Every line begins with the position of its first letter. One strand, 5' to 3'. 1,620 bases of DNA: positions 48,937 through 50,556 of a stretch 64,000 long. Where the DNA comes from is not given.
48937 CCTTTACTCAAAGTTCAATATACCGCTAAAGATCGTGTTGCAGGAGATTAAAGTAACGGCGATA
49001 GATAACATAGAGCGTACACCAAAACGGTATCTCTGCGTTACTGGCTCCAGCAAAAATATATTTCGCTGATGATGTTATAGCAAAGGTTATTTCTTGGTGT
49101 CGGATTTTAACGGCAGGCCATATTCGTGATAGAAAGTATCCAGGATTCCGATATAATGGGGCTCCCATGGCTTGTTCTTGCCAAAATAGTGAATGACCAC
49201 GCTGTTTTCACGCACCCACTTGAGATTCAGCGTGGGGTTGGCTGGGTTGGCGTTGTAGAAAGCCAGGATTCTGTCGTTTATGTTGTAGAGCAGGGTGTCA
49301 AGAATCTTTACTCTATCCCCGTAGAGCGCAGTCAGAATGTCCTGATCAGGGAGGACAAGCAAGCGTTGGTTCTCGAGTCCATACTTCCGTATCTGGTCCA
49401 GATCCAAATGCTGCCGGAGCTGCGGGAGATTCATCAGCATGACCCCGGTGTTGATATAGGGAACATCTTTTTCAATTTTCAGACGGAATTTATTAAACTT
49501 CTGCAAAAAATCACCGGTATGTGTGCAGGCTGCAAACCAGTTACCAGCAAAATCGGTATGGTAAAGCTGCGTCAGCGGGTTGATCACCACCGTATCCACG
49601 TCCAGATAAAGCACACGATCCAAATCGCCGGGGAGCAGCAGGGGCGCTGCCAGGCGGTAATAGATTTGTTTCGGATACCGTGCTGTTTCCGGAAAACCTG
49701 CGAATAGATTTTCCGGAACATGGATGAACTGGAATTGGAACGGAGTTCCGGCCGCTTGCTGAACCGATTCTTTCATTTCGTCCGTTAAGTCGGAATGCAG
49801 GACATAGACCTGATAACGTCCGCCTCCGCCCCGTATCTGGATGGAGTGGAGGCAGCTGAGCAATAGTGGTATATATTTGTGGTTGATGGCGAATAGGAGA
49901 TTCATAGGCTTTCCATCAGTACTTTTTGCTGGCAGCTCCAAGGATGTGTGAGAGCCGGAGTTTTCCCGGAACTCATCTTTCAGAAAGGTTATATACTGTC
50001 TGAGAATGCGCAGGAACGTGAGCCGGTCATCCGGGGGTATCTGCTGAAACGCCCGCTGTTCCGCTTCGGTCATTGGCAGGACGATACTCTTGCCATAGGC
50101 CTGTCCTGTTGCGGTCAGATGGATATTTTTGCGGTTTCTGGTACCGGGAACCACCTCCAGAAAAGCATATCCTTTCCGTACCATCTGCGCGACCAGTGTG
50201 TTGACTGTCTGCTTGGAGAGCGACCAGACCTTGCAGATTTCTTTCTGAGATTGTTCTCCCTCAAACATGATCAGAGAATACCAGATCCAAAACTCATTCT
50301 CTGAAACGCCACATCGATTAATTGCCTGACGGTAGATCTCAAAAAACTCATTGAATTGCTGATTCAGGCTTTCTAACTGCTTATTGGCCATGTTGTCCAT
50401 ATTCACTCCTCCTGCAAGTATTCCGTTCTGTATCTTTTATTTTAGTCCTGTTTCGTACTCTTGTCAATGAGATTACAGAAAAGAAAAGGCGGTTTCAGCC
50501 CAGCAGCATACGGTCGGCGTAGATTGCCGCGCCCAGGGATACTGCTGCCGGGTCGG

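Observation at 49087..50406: MarR-type wHTH fused to a GT8 glycosyltransferase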

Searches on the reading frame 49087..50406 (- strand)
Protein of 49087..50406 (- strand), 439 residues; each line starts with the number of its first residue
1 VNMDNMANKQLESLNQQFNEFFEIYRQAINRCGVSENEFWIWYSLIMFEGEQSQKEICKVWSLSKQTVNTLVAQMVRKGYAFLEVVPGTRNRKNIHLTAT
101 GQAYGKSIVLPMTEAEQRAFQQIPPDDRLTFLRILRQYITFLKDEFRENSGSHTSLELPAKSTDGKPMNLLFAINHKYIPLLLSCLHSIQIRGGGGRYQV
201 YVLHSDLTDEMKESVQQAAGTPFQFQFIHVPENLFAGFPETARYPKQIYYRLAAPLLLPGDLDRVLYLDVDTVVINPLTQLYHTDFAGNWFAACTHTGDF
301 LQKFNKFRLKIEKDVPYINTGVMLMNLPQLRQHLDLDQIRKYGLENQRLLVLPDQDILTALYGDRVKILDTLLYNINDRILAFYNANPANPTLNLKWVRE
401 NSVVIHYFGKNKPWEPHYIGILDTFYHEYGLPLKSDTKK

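Call 3: search_protein_families(library=pfam, proteins=[window:49087-50406:-], max_evalue=0.1)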
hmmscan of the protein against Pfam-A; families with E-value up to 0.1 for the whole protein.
window:49087-50406:- (439 aa): 7 families
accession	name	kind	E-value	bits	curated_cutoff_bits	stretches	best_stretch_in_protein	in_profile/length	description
PF01501.26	Glyco_transf_8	-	1.8e-31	110.1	24.3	1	169-415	1-250/253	Glycosyl transferase family 8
PF12802.13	MarR_2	-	3.7e-07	30.6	27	1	45-89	14-58/61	MarR family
PF18404.7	Glyco_transf_24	-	0.0012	18.7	25.7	1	249-333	83-173/268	Glucosyltransferase 24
PF13463.12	HTH_27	-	0.02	15.6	22.2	1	38-100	5-65/68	Winged helix DNA-binding domain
PF13412.12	HTH_24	-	0.032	14.2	21.9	1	50-80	16-46/48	Winged helix-turn-helix DNA-binding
PF09012.17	FeoC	-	0.07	13.7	21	0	49-79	12-42/69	FeoC like transcriptional regulator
PF01047.28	MarR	-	0.095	13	24.6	0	49-80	15-46/59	MarR family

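Call 4: search_protein_families(library=ncbifam, proteins=[window:49087-50406:-], max_evalue=0.1)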
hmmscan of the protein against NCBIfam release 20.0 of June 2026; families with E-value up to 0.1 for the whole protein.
window:49087-50406:- (439 aa): 2 families
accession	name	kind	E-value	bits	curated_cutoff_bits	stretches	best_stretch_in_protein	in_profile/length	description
NF011718.0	PRK15171.1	equivalog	4.6e-13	49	461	1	166-415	26-273/337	lipopolysaccharide 3-alpha-galactosyltransferase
NF040939.2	trans_reg_lrs14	equivalog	0.063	13.3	90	0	33-80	18-65/103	Lrs14 family HTH-type transcriptional regulator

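Call 6: find_homologous_proteins(query=window:49087-50400:-, max_evalue=0.001)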
Query window:49087-50400:- (437 aa): 1465 proteins with E <= 0.001 among 7916 candidates; the best 120 are listed.
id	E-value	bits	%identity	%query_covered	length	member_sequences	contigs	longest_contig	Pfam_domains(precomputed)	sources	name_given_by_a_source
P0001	0.0e+0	1008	99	100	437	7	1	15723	PF01501.27,PF12802.14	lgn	-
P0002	4.1e-228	776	76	100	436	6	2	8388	PF01501.27,PF12802.14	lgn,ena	-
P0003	9.4e-150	517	57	60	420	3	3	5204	PF01501.27,PF12802.14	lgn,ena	-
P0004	2.7e-146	506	56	60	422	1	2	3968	PF01501.27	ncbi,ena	-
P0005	1.0e-145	504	56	60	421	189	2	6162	PF01501.27,PF12802.14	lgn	-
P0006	6.9e-140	485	54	60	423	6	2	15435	PF01501.27,PF12802.14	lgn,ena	-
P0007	4.9e-137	476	53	60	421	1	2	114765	PF01501.27,PF12802.14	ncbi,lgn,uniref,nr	ncbi:hypothetical protein H9X85_08140 [Anaerotignum lactatifermentans]|uniref:HTH marR-type domain-c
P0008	1.3e-132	461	54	60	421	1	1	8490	PF01501.27,PF12802.14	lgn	-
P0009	9.4e-132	458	53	61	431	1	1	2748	PF01501.27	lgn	-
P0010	7.6e-131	455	55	56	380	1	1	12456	PF01501.27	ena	-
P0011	9.1e-127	442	52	60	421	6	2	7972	PF01501.27,PF12802.14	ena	-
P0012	5.3e-125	436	70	62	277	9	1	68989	PF01501.27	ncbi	-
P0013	2.5e-121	424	66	62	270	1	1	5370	PF01501.27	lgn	-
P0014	1.1e-120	422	69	61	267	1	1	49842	PF01501.27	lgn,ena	-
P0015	1.6e-119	418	68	61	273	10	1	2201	PF01501.27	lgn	-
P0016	1.9e-119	418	66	62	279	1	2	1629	PF01501.27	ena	-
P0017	2.2e-119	417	68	61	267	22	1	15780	PF01501.27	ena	-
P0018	2.9e-119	417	67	62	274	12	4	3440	PF01501.27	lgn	-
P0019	9.0e-119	415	67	61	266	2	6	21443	PF01501.27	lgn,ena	-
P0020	2.3e-118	414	70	61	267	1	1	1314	PF01501.27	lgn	-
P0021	3.2e-118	414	66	62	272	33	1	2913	PF01501.27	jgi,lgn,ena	-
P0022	4.1e-118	413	69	61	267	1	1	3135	PF01501.27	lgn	-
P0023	5.5e-118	413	69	61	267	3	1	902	PF01501.27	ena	-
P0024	9.2e-118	412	69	61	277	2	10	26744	PF01501.27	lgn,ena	-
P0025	1.5e-117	411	69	61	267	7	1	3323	PF01501.27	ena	-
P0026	2.0e-117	411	65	61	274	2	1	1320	PF01501.27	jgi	-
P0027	6.5e-117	409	69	61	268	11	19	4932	PF01501.27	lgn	-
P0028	1.7e-115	405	63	62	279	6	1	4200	PF01501.27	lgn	-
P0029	6.0e-115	403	65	61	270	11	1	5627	PF01501.27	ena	-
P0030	1.4e-114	402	67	61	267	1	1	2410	PF01501.27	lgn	-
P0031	1.7e-114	401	67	61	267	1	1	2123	PF01501.27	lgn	-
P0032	3.5e-114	400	64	62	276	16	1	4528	PF01501.27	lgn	-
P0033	9.1e-113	396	66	62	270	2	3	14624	PF01501.27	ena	-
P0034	9.4e-113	396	66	61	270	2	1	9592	PF01501.27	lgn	-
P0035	2.3e-112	394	66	61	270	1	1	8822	PF01501.27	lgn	-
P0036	9.2e-110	386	64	61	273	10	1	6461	PF01501.27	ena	-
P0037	2.4e-109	384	61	62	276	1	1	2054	PF01501.27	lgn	-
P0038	7.4e-109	383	65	61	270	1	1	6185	PF01501.27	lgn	-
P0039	5.6e-106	373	64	60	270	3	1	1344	PF01501.27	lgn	-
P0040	5.8e-104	367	59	62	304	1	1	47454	PF01501.27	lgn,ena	-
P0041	1.3e-103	365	61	60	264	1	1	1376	PF01501.27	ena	-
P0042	3.7e-103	364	60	60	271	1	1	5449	PF01501.27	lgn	-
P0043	5.8e-103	363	62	61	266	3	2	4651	PF01501.27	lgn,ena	-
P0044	7.4e-103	363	59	62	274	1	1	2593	PF01501.27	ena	-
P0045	1.2e-102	362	60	60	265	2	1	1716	PF01501.27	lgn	-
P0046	2.2e-102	361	60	62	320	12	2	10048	PF01501.27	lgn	-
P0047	2.7e-102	361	59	62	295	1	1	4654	PF01501.27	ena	-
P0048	2.7e-102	361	60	61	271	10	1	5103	PF01501.27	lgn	-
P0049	4.2e-102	360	61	59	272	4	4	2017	PF01501.27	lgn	-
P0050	5.5e-102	360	59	60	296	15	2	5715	PF01501.27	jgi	jgi:lipopolysaccharide biosynthesis glycosyltransferase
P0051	1.4e-101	359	60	62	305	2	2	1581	PF01501.27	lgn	-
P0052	1.7e-101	358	60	60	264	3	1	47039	PF01501.27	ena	-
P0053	1.7e-101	358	59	60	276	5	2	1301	PF01501.27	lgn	-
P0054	2.3e-101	358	59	60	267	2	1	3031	PF01501.27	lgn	-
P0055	2.6e-101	358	61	59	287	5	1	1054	PF01501.27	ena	-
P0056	4.2e-101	357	61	62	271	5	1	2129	PF01501.27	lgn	-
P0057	7.1e-101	356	61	60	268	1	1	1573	PF01501.27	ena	-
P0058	8.8e-101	356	59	62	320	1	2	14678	PF01501.27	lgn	-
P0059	1.0e-100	356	60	60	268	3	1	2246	PF01501.27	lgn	-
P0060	1.2e-100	356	57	62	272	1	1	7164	PF01501.27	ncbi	-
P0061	1.3e-100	356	54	68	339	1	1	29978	PF01501.27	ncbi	-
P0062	1.8e-100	355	58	60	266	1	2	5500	PF01501.27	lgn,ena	-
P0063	1.8e-100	355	57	60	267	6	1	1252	PF01501.27,PF18404.8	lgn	-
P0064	2.0e-100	355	61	60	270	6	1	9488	PF01501.27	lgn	-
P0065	2.3e-100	355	59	62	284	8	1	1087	PF01501.27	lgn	-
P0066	2.4e-100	355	57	60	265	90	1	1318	PF01501.27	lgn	-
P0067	2.6e-100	354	62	60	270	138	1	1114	PF01501.27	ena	-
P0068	2.8e-100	354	59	60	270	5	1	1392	PF01501.27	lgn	-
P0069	2.9e-100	354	60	60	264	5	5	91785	PF01501.27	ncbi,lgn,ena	-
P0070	2.9e-100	354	55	61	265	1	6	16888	PF01501.27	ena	-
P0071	4.2e-100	354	57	60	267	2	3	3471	PF01501.27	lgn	-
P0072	4.4e-100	354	59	60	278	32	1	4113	PF01501.27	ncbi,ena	-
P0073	4.7e-100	354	59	60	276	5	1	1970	PF01501.27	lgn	-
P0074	4.9e-100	354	57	61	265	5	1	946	PF01501.27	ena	-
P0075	4.9e-100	354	58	62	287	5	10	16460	PF01501.27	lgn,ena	-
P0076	5.0e-100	354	56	62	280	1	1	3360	PF01501.27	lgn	-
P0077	5.8e-100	353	59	59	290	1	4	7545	PF01501.27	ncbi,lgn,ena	-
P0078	5.9e-100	353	61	60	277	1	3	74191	PF01501.27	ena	-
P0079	7.7e-100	353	58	60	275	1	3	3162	PF01501.27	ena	-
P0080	8.7e-100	353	59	60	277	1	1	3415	PF01501.27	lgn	-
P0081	9.2e-100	353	58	60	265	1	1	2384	PF01501.27,PF18404.8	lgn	-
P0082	9.4e-100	353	59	61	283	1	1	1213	PF01501.27,PF18404.8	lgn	-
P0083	9.5e-100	353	59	62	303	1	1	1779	PF01501.27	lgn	-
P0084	1.1e-99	352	57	60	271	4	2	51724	PF01501.27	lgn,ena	-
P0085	1.4e-99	352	57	60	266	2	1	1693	PF01501.27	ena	-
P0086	1.4e-99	352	60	60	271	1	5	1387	PF01501.27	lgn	-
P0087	2.9e-99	351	59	62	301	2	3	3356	PF01501.27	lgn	-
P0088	2.9e-99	351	57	60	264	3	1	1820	PF01501.27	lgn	-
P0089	3.1e-99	351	62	60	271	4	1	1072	PF01501.27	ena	-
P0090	3.3e-99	351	58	60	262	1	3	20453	PF01501.27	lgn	-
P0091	3.6e-99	351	57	61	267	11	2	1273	PF01501.27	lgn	-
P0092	3.9e-99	351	57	60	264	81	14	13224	PF01501.27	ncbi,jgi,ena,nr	ncbi:MAG: glycosyltransferase family 8 protein [Ruminococcaceae bacterium]|nr:glycosyltransferase fa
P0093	4.2e-99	351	58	60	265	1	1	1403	PF01501.27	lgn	-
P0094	4.9e-99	350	55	61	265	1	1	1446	PF01501.27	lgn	-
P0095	5.0e-99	350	58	60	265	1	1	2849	PF01501.27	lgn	-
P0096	5.9e-99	350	57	60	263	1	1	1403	PF01501.27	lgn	-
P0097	6.8e-99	350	57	60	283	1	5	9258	PF01501.27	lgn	-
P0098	7.1e-99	350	60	60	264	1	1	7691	PF01501.27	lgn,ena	-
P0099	7.2e-99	350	57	60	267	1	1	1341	PF01501.27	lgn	-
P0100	8.6e-99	349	59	60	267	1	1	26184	PF01501.27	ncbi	ncbi:MAG: glycosyltransferase family 8 protein [Oscillospiraceae bacterium]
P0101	1.1e-98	349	59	60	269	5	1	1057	PF01501.27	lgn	-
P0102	1.1e-98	349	59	60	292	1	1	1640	PF01501.27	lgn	-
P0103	1.1e-98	349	61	60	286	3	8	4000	PF01501.27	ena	-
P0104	1.3e-98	349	59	60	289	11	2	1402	PF01501.27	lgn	-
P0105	1.3e-98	349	59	60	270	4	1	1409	PF01501.27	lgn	-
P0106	1.4e-98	349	59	60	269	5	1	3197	PF01501.27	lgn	-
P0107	2.2e-98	348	61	60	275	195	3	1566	PF01501.27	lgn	-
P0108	2.2e-98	348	57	62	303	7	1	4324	PF01501.27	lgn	-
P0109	2.3e-98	348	57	60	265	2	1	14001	PF01501.27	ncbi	-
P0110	2.4e-98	348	57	60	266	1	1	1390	PF01501.27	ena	-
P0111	2.4e-98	348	56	65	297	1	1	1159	PF01501.27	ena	-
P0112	2.7e-98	348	56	60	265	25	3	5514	PF01501.27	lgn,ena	-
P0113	3.0e-98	348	59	60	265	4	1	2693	PF01501.27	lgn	-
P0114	3.0e-98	348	56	60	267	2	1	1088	PF01501.27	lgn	-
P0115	3.6e-98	347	58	60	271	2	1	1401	PF01501.27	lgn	-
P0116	3.9e-98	347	59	60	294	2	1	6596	PF01501.27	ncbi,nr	ncbi:MAG: glycosyltransferase family 8 protein [Oscillospiraceae bacterium]|nr:glycosyltransferase f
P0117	4.2e-98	347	57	62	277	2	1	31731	PF01501.27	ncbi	ncbi:MAG: glycosyltransferase family 8 protein [Oscillospiraceae bacterium]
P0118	4.2e-98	347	59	60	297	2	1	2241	PF01501.27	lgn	-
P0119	4.7e-98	347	59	59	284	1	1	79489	PF01501.27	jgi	-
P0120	4.8e-98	347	58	60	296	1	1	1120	PF01501.27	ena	-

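Call 7: search_solved_structures(query=window:49087-50400:-, max_evalue=1, show_alignments=2)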
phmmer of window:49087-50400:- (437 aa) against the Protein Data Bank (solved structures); distinct sequences matched with E-value up to 1: 27.
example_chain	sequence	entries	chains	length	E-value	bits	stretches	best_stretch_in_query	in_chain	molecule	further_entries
3tzt_A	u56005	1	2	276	8.5e-50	173.1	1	168-427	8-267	Glycosyl transferase family 8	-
1ss9_A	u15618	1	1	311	6.5e-19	71.4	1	166-413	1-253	alpha-1,4-galactosyl transferase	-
1g9r_A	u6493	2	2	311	3.5e-18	68.9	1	166-413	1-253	GLYCOSYL TRANSFERASE | GALACTOSYL TRANSFERASE LGTC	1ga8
3g3z_A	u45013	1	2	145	4.4e-08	35.7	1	7-117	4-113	Transcriptional regulator, MarR family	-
6u4b_A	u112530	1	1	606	8.8e-06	28.1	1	238-425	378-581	WbbM protein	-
5gvv_A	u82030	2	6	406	0.0006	22.1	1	260-429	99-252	Glycosyl transferase family 8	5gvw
3nqo_A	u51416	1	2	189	0.013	17.7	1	41-139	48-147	MarR-family transcriptional regulator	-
2fa5_A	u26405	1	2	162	0.035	16.2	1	28-134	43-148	transcriptional regulator marR/emrR family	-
8za5_A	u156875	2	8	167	0.11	14.6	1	39-141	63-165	MarR-family transcriptional regulator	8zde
9vg2_A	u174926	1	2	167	0.14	14.2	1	40-141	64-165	MarR-family transcriptional regulator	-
7kym_A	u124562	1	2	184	0.19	13.8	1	53-138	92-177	MarR family transcriptional regulator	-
2fbi_A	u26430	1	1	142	0.2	13.8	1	19-133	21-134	probable transcriptional regulator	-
6pcp_A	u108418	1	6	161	0.23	13.5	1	13-135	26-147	MarR family transcriptional regulator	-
6pco_A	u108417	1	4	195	0.4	12.7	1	13-135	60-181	MarR-family transcriptional regulator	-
6yuc_G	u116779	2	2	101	0.44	12.6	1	148-179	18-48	Ubiquitin-related modifier 1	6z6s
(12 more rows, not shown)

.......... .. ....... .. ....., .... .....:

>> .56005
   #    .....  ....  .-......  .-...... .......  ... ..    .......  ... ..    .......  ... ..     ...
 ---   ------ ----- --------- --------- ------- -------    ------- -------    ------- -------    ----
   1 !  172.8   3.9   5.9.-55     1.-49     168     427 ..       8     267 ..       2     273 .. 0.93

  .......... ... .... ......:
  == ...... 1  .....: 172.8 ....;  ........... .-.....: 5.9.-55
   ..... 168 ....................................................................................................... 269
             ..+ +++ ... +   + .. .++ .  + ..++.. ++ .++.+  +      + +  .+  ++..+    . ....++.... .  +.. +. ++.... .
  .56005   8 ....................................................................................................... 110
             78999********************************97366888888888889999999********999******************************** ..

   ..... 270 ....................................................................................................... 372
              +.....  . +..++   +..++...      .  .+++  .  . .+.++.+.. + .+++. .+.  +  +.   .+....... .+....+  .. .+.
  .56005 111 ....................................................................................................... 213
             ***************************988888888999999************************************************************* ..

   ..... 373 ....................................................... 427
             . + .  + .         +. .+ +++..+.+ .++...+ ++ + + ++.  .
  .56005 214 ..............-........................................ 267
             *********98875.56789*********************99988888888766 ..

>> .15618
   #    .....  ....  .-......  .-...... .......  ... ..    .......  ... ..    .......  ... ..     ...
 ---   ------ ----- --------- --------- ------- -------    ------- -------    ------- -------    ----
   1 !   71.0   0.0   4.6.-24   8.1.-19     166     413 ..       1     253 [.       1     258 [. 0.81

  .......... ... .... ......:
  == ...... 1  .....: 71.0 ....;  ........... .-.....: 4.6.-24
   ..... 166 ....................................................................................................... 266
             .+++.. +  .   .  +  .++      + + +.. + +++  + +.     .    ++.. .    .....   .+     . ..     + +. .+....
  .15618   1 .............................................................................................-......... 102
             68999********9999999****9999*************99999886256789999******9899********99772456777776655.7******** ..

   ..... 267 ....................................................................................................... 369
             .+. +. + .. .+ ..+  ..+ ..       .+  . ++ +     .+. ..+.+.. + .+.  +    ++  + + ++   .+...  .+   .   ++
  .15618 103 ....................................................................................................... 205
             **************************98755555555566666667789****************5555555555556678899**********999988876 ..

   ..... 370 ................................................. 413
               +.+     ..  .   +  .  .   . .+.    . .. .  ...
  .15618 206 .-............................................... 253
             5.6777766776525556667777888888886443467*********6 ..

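Call 12: find_encoding_contigs(protein=P0012, flank=6000, max_places=3)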
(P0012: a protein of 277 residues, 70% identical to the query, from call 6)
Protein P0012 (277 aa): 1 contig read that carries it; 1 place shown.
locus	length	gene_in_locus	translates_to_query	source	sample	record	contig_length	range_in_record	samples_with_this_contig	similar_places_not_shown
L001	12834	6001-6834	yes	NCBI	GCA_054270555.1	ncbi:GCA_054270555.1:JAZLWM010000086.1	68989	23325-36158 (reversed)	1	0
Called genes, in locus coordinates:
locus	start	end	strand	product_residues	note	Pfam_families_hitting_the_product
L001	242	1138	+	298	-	PF12849:PBP_like_2, PF13531:SBP_bac_11, PF12727:PBP_like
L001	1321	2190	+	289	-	PF00528:BPD_transp_1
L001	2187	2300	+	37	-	-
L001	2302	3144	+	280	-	PF00528:BPD_transp_1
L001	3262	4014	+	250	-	PF00005:ABC_tran, PF02463:SMC_N (weak), PF13304:AAA_21 (weak)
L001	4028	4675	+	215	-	PF01895:PhoU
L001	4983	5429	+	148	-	-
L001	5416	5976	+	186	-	PF01066:CDP-OH_P_transf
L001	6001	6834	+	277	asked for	PF01501:Glyco_transf_8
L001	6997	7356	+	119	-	PF00392:GntR, PF13730:HTH_36 (weak)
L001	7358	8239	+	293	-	PF00005:ABC_tran, PF13304:AAA_21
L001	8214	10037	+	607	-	-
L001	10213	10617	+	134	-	PF01475:FUR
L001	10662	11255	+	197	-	PF21349:RUBY_RBDX, PF02915:Rubrerythrin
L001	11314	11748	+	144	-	PF01613:Flavin_Reduct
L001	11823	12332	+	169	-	PF00210:Ferritin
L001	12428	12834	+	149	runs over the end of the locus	PF03413:PepSY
